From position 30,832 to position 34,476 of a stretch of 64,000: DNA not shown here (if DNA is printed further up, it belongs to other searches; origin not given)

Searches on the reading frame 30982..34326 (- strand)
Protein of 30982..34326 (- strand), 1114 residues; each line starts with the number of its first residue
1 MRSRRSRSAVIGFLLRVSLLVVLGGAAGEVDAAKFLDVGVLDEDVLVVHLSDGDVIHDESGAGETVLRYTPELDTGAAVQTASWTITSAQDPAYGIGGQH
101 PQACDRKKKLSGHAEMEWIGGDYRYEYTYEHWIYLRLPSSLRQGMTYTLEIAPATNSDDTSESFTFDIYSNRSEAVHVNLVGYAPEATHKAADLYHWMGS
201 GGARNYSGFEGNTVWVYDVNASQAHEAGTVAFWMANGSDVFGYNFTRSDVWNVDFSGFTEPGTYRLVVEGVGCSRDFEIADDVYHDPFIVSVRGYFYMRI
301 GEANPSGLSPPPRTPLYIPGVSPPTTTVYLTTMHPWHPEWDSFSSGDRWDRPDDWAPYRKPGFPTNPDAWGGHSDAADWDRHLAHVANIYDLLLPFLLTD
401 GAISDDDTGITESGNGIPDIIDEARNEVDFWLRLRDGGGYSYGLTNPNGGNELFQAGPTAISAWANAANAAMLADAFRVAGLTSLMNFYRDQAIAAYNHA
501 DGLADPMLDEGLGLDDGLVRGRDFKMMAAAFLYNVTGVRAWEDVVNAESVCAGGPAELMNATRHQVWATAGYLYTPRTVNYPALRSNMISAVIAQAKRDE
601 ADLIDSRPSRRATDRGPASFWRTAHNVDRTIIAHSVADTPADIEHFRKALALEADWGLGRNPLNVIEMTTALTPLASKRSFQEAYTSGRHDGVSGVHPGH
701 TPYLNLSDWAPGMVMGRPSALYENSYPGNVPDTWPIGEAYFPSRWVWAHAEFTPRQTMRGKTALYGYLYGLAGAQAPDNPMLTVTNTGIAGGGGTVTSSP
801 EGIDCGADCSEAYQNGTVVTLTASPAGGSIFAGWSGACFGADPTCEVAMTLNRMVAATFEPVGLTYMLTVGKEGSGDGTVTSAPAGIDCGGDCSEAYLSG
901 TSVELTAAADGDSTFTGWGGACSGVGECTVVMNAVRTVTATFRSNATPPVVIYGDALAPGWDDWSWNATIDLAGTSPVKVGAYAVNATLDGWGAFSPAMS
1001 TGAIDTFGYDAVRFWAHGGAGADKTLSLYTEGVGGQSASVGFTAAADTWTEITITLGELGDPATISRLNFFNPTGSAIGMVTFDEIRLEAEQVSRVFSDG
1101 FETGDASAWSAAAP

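Call 70: search_protein_families(library=pfam, proteins=[window:30982-34326:-], max_evalue=0.00001)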
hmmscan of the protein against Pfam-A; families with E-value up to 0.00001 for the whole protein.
window:30982-34326:- (1114 aa): 2 families
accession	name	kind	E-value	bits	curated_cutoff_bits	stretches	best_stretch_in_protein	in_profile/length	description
PF18998.6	Flg_new_2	-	9.9e-18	64.3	23.6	2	790-862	7-72/73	Divergent InlB B-repeat domain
PF02927.20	CelD_N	-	1.1e-06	29.8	24.6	1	173-271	3-84/86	Cellulase N-terminal ig-like domain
